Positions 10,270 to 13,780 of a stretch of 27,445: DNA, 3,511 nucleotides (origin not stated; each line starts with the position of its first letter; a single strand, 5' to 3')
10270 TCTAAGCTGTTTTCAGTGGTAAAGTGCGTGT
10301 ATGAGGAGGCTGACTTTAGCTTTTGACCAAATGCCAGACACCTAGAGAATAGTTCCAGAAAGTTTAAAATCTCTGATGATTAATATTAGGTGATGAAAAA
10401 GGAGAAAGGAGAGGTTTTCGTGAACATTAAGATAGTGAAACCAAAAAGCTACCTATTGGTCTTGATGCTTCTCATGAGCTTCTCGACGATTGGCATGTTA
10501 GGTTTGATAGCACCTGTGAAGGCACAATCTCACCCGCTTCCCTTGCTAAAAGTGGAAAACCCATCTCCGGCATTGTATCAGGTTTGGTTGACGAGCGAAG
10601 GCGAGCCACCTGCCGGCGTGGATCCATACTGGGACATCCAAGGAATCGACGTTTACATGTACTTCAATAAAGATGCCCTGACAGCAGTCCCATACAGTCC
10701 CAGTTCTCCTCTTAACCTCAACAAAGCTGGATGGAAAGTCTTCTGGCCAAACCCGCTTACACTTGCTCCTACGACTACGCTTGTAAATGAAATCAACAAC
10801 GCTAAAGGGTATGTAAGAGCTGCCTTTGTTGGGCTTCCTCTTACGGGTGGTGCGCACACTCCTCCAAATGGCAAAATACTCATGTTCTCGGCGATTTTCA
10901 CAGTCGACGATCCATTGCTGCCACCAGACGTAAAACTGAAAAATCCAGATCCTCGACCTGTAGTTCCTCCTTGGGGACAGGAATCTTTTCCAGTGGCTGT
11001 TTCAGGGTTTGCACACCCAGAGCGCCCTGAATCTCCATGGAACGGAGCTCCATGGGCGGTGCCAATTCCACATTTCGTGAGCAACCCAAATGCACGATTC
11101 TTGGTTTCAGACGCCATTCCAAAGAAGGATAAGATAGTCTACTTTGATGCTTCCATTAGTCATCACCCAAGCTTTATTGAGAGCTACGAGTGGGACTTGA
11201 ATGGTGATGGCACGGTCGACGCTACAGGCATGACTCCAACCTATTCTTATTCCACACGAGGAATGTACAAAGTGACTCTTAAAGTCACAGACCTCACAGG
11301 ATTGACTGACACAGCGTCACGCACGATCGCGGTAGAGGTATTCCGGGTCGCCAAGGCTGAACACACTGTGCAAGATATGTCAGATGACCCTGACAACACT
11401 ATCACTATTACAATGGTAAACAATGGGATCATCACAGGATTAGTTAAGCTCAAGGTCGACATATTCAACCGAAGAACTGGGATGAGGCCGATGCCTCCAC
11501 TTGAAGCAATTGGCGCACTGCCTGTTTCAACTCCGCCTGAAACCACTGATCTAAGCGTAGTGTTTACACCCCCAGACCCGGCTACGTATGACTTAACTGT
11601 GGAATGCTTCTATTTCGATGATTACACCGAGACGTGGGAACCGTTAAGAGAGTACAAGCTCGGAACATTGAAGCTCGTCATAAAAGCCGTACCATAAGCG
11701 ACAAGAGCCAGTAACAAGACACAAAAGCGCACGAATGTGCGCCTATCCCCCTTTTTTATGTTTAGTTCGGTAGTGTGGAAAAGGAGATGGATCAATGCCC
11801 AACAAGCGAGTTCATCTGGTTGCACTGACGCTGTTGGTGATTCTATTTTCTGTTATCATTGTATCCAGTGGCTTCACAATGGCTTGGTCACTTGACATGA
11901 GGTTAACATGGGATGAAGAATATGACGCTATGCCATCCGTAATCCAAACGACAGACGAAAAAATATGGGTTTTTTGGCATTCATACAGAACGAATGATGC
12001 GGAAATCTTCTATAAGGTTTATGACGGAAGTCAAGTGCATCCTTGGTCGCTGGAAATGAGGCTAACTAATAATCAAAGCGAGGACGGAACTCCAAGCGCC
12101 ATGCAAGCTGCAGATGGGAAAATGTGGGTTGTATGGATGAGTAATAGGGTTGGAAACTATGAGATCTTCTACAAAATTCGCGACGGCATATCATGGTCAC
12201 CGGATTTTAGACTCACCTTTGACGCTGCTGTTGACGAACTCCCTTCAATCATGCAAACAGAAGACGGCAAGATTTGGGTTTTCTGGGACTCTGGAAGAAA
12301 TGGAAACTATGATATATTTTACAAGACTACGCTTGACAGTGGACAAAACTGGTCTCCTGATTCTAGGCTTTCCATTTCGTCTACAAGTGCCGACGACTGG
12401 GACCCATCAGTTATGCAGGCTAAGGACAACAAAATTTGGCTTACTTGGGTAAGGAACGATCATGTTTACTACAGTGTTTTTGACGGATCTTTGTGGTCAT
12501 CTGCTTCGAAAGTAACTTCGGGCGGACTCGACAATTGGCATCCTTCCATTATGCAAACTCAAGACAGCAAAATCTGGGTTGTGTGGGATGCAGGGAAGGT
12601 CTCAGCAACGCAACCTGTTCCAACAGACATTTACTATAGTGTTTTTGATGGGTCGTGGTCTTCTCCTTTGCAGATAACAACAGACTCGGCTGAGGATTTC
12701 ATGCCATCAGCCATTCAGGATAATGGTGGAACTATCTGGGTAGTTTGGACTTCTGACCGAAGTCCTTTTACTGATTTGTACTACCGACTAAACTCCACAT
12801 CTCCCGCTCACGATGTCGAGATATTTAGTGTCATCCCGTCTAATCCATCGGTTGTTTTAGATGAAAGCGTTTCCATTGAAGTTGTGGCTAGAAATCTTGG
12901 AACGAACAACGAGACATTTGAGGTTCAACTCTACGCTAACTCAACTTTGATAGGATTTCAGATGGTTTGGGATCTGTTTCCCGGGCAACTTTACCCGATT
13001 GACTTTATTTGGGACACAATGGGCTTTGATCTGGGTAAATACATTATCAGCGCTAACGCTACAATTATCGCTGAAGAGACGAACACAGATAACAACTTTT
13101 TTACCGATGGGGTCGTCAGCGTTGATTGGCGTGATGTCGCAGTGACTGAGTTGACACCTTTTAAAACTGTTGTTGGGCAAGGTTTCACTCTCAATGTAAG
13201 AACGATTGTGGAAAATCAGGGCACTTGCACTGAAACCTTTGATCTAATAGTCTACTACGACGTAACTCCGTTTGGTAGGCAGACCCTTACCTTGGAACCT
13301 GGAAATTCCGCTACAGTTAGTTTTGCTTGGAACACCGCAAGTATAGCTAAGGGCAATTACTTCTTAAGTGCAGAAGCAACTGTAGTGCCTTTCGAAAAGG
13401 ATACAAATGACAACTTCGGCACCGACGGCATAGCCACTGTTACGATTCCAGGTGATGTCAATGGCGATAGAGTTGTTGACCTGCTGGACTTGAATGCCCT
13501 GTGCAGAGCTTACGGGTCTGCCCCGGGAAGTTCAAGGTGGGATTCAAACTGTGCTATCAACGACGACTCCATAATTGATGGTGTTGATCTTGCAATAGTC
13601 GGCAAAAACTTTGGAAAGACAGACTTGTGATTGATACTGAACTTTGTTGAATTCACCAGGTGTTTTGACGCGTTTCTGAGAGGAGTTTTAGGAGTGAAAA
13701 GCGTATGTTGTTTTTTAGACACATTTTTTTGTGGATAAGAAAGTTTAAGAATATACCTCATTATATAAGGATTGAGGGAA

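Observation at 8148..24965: Candidate archaeal cohesin-dockerin surface complex built around a peptide ABC importer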

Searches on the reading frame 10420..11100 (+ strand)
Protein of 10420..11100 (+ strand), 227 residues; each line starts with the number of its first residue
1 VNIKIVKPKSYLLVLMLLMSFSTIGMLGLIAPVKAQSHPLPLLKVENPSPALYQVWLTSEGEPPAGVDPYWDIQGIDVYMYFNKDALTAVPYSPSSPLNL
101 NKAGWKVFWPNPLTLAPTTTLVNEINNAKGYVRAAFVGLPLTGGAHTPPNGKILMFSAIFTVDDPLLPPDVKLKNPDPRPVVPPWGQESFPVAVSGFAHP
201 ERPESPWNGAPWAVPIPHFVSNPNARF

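Call 30: find_homologous_proteins(query=window:10420-11100:+, max_evalue=0.01)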
Query seq(227 aa) (227 aa): 1 proteins with E <= 0.01 among 333 candidates.
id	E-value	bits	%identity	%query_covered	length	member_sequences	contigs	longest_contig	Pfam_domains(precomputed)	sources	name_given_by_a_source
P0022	8.2e-130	450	100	88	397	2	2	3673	PF00801.27,PF18911.7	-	-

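Call 41: search_protein_representatives(protein=window:10528-11100:+)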
Query: 191 residues. Proteins with E-value up to 0.001 (for the whole library): 57; up to 1e-10: 26; up to 1e-30: 2. The best 57 are listed.
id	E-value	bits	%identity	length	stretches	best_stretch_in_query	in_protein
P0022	1.3e-125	433.6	100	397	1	1-191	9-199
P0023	5.1e-35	137.5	47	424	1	3-190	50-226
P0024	5.8e-30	120.9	44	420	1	3-185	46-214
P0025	1.9e-29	119.3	44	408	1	3-187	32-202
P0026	7.1e-27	110.9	47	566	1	18-186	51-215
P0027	4.0e-22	95.3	43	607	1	17-187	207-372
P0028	5.3e-20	88.4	45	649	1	31-187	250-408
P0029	1.1e-19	87.3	41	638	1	29-187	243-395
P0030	5.7e-19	85.0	45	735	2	20-133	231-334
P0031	4.8e-17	78.7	40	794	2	24-141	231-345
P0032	4.1e-16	75.7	41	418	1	3-187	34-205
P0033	4.9e-16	75.4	40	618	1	18-185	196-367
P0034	1.0e-15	74.3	42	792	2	21-140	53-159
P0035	1.1e-15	74.2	32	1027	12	31-60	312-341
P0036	3.5e-15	72.6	41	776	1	18-187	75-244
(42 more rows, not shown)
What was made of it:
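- Tried and rejected: This was solved by the representative search (call 41) and a family profile.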

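Call 43: search_protein_families(library=pfam, alignment_id=A6, max_evalue=0.01)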
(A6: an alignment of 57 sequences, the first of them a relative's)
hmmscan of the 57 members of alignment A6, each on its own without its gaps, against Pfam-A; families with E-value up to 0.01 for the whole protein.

A. member 1, P0022 (397 aa): 4 families
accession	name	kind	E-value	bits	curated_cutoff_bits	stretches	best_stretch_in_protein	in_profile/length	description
PF18911.6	PKD_4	-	1.6e-13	51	27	1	194-277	3-83/85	PKD domain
PF00801.26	PKD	-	2e-06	28.1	23.5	1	226-272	30-76/80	PKD domain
PF22352.2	K319L-like_PKD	-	0.0043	17.5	27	1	212-277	14-84/84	K319L-like, PKD domain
PF16403.11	Bact_surface_Ig-like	-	0.0049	17.3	27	1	248-277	42-71/71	Bacterial surface protein, Ig-like domain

B. families by the number of members that match (of 57 scanned): 32 families (the first 25 are shown)
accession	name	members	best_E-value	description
PF00963.24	Cohesin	26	1.5e-14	Cohesin domain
PF18911.6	PKD_4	10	9.7e-21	PKD domain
PF00801.26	PKD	10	3.4e-15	PKD domain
PF22352.2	K319L-like_PKD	7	4.8e-08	K319L-like, PKD domain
PF00404.24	Dockerin_1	4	7.4e-09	Dockerin type I domain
PF07705.17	CARDB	3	1.4e-17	CARDB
PF24893.1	DUF7743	2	3.7e-06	Domain of unknown function (DUF7743)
PF25638.1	DUF5983_N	1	6.5e-12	Family of unknown function (DUF5983) N-terminal domain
PF19709.4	DUF6206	1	1.8e-11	Family of unknown function (DUF6206)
PF23627.1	LisH_WDR26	1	4.6e-06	WDR26 Lis-homology motif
PF17635.7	bCoV_Orf14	1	2.1e-05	Betacoronavirus uncharacterised protein 14 (SARS-CoV-2 like)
PF16262.11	DUF4916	1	7.1e-05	Domain of unknown function (DUF4916)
PF18039.7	UBA_6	1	0.00016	UBA-like domain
PF12690.13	BsuPI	1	0.00024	Intracellular proteinase inhibitor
PF17836.7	PglD_N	1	0.00026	PglD N-terminal domain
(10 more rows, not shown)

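Call 48: search_solved_structures(query=A7, max_evalue=1, show_alignments=1)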
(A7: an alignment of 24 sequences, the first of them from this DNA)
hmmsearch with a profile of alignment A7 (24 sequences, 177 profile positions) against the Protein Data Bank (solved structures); distinct sequences matched with E-value up to 1: 8.
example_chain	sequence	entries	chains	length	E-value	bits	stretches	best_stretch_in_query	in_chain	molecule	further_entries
5lxv_A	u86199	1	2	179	0.23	14.5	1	32-139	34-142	Scaffoldin C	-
3l8q_A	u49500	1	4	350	0.37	13.8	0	24-54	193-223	Cellulosomal scaffoldin adaptor protein B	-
2bm3_A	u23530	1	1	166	0.57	13.2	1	16-74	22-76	SCAFFOLDING DOCKERIN BINDING PROTEIN A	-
1tyj_A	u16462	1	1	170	0.59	13.1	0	24-131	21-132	cellulosomal scaffoldin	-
2y3n_A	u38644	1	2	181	0.71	12.8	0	24-131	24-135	CELLULOSOMAL SCAFFOLDIN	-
3kcp_B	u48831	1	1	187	0.74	12.8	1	16-74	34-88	Cellulosome anchoring protein, cohesin region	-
2b59_A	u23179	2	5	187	0.74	12.8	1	16-74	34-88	COG1196: Chromosome segregation ATPases | Scaffolding dockerin binding protein A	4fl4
5m0y_A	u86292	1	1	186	0.74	12.8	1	16-74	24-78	Cellulosome anchoring protein cohesin region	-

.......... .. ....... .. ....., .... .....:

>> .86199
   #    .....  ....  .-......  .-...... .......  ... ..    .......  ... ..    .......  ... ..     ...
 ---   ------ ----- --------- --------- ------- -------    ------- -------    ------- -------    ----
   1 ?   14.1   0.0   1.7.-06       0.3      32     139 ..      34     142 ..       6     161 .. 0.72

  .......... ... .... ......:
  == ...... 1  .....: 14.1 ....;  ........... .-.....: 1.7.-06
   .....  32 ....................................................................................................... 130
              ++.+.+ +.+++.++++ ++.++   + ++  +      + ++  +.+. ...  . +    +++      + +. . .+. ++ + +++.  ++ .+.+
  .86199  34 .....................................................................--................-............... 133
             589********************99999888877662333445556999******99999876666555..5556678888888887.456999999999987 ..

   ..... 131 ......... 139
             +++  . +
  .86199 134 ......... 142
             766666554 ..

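Call 49: search_protein_families(library=pfam, alignment_id=A7, max_evalue=0.1)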
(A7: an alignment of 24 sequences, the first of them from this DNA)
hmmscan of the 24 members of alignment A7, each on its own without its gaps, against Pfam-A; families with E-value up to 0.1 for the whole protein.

A. member 1, seq(191 aa): 0 families

B. families by the number of members that match (of 24 scanned): 2 families
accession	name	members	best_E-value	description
PF00963.24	Cohesin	6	0.0012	Cohesin domain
PF06739.17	SBBP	1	0.068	Beta-propeller repeat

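Call 58: predict_structure(alignment_id=A7)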
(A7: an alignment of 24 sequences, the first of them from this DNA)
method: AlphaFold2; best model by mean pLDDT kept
length: 191 residues; sequences in the alignment: 24
mean_pLDDT: 92.1   pTM: 0.88
mean pLDDT of the five models: 92.1, 90.9, 88.0, 86.7, 79.3
residues with pLDDT >= 90: 147; 70-90: 36; 50-70: 8; < 50: 0
segments of 3 or more residues with pLDDT < 50: none
pLDDT, mean of each block of 10 residues (from residue 1): 95 93 89 95 98 94 86 72 93 97 84 92 96 96 96 98 96 97 87 64
secondary structure, 60 per line:
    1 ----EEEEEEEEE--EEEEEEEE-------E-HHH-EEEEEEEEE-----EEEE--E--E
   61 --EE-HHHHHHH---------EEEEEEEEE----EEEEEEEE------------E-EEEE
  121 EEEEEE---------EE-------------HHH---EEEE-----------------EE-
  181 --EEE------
elements in order: E5-13 E16-23 E37-45 E51-54 H66-72 E82-90 E95-102 E117-126 E157-160 E183-185

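Call 61: fold_search(model_id=the predicted structure, library=pdb)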
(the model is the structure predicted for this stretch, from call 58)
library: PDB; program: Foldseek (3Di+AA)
matches with E <= 10: 1251; with E <= 0.001: 30
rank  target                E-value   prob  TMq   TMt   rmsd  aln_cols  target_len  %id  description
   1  5lxv_C                6.4e-06  1.00  0.51  0.55   7.1       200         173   14  Crystal structure of Ruminococcus flavefaciens scaffoldin C cohesin in complex with a dockerin from an uncharacterized (released 2016-10-19)
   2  5lxv_A                7.5e-06  1.00  0.50  0.54   7.3       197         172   14  Crystal structure of Ruminococcus flavefaciens scaffoldin C cohesin in complex with a dockerin from an uncharacterized (released 2016-10-19)
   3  4fl4_B                1.6e-05  1.00  0.51  0.57   6.1       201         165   12  Scaffoldin conformation and dynamics revealed by a ternary complex from the Clostridium thermocellum cellulosome (released 2012-06-27)
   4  2b59_A                1.9e-05  1.00  0.53  0.59   5.3       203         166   12  The type II cohesin dockerin complex (released 2005-10-11)
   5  5m0y_A                2.2e-05  1.00  0.54  0.58   5.0       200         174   12  Crystal Structure of the CohScaA-XDocCipB type II complex from Clostridium thermocellum at 1.5Angstrom resolution (released 2017-09-06)
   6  4fl4_K                2.6e-05  1.00  0.53  0.60   5.1       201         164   12  Scaffoldin conformation and dynamics revealed by a ternary complex from the Clostridium thermocellum cellulosome (released 2012-06-27)
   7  5k39_A                3.2e-05  1.00  0.54  0.60   5.0       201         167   10  THE TYPE II COHESIN DOCKERIN COMPLEX FROM CLOSTRIDIUM THERMOCELLUM (released 2017-03-29)
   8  3fnk_A                3.6e-05  1.00  0.53  0.57   5.0       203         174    9  Crystal structure of the second type II cohesin module from the cellulosomal adaptor ScaA scaffoldin of Acetivibrio ce (released 2009-06-23)
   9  3fnk_C                5.3e-05  1.00  0.52  0.56   5.2       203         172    9  Crystal structure of the second type II cohesin module from the cellulosomal adaptor ScaA scaffoldin of Acetivibrio ce (released 2009-06-23)
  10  2bm3                  5.9e-05  1.00  0.54  0.61   5.2       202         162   12  Structure of the Type II cohesin from Clostridium thermocellum SdbA (released 2005-03-10)
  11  3l8q_A                7.3e-05  1.00  0.53  0.33   5.2       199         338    9  Structure analysis of the type II cohesin dyad from the adaptor ScaA scaffoldin of Acetivibrio cellulolyticus (released 2010-05-05)
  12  3kcp_B                7.8e-05  1.00  0.51  0.58   5.1       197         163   14  Crystal structure of interacting Clostridium thermocellum multimodular components (released 2010-02-09)
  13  3fnk_B                1.3e-04  1.00  0.54  0.59   4.9       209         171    9  Crystal structure of the second type II cohesin module from the cellulosomal adaptor ScaA scaffoldin of Acetivibrio ce (released 2009-06-23)
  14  5g5d_A                1.3e-04  1.00  0.51  0.58   5.2       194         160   10  Crystal Structure of the CohScaC2-XDocCipA type II complex from Clostridium thermocellum (released 2017-04-05)
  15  6kgc_A                1.6e-04  1.00  0.45  0.57   5.7       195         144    7  Crystal structure of CaDoc0917(R49D)-CaCohA2 complex at pH 5.4 (released 2020-07-08)
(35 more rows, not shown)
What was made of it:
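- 10390..11697 (+): P2: signal peptide, divergent cohesin (type 'COH-b', aa ~46-236), PKD, C-terminal Ig-like domain. No anchor and no dockerin. AF2 pLDDT 92, top 43 PDB hits are cohesins (calls 58, 61).
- On Cohesin domain (Pfam PF00963; cohesin beta-sandwich fold): P2 domain: pLDDT 92, top 43 hits all cohesin or cohesin-like (calls 58, 61).
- Checked: The AF2 model of the P2 domain (pLDDT 92) gives cohesins as its top 43 PDB hits (calls 58, 61).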

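Call 79: find_related_loci(query=A10, collection=metagenome_contigs, flank=10000)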
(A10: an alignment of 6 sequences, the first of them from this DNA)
Query A10 (191 aa) in metagenome_contigs; peptide patterns used: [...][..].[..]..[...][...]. (x = any residue, [..] = any of these).
104 stretches matched a pattern; 38 encode a relative of the query (tblastn E <= 1e-3); 37 distinct loci.
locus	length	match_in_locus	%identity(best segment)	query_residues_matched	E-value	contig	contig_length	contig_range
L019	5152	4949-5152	100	1-68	1e-40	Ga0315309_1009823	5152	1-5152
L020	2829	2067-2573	43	3-185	2e-36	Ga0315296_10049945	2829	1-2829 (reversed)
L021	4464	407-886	40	17-186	1e-30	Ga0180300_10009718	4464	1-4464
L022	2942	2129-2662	38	3-187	5e-23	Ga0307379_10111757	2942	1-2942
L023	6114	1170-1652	36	29-191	6e-23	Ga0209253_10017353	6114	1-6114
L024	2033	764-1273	33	3-186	9e-23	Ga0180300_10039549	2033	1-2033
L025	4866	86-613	32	5-186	1e-21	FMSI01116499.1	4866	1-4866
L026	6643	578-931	38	3-124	2e-21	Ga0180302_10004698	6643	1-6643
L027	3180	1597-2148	36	3-186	2e-21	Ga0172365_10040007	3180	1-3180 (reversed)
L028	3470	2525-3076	35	3-186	1e-20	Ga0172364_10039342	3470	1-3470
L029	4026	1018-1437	31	26-186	7e-19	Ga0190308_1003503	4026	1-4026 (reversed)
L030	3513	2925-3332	32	29-185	6e-18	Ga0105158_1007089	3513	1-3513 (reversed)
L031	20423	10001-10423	33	3-140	6e-18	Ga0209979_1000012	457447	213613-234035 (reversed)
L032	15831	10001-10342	36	25-140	7e-18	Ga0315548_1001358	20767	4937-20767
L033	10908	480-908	31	22-185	4e-17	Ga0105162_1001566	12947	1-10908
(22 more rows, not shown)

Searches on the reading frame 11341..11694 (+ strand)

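Call 69: search_protein_families(library=pfam, proteins=[window:11341-11694:+], max_evalue=1)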
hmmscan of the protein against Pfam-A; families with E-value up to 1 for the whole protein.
seq(118 aa): 1 family
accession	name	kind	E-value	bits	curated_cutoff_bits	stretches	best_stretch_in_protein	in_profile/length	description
PF25033.1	VPS13_M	-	0.19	10.3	50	1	78-107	731-758/838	VPS13-like family middle region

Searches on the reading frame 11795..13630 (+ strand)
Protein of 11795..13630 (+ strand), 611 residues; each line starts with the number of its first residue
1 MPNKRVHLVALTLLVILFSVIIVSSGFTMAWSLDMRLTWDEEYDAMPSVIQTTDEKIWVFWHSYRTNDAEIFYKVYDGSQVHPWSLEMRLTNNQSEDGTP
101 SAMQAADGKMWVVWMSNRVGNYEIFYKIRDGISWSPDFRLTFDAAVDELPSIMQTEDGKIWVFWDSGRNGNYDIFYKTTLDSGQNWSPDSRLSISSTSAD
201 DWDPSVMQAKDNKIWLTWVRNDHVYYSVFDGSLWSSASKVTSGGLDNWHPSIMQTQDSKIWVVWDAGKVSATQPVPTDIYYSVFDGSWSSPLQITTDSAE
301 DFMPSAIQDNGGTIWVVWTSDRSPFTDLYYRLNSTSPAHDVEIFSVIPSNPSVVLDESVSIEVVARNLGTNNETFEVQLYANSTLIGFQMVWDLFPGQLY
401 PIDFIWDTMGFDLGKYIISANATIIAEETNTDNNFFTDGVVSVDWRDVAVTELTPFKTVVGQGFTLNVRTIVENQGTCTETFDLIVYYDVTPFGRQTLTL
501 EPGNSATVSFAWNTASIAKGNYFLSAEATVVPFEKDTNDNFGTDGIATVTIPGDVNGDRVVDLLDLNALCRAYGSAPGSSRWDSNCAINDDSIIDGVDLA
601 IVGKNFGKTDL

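Call 3: search_protein_families(library=pfam, proteins=[window:11795-13630:+], max_evalue=0.1)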
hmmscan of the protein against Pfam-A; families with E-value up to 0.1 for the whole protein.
window:11795-13630:+ (611 aa): 6 families
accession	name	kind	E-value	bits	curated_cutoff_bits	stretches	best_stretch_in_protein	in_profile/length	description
PF07705.17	CARDB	-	2.8e-11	44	22.7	2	350-437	12-100/101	CARDB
PF00404.24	Dockerin_1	-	4e-05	24.2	22.9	1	552-605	1-55/57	Dockerin type I domain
PF07494.17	Reg_prop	-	0.016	15.8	20.4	0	151-162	9-20/24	Two component regulator propeller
PF15892.11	BNR_4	-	0.018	14.9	27.3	0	150-222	97-171/272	BNR repeat-containing family member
PF12690.13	BsuPI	-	0.027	14.9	22.9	0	496-529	64-97/101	Intracellular proteinase inhibitor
PF06280.18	fn3_5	-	0.038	15.1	27.6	0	490-529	56-97/112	Fn3-like domain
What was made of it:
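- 11795..13630 (+): P3 cargo: signal peptide, six-repeat propeller-like domain, 2x CARDB, canonical dockerin (aa 552-605, nt 13448-13609). Pfam Dockerin_1 24.2 bits against cut-off 22.9, and CARDB (call 3).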

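Call 16: search_protein_families(library=ncbifam, proteins=[window:11795-13630:+], max_evalue=0.1)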
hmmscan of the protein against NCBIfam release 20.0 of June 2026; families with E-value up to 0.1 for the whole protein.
window:11795-13630:+ (611 aa): 0 families

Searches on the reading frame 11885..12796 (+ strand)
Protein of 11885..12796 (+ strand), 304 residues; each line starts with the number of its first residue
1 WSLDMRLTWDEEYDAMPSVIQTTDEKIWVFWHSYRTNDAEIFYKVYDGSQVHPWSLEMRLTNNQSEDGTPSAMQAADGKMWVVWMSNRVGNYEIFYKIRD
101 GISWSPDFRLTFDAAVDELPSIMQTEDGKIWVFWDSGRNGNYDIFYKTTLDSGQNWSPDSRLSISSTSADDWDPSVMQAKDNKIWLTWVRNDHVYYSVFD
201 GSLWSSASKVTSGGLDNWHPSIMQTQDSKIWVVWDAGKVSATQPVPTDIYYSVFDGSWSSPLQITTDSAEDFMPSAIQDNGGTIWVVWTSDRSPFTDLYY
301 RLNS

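Call 68: search_solved_structures(query=window:11885-12796:+, max_evalue=1, show_alignments=0)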
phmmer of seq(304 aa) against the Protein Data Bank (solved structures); distinct sequences matched with E-value up to 1: 1.
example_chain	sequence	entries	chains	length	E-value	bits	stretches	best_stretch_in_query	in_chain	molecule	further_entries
8f6q_A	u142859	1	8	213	0.38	13.1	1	58-148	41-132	C8-71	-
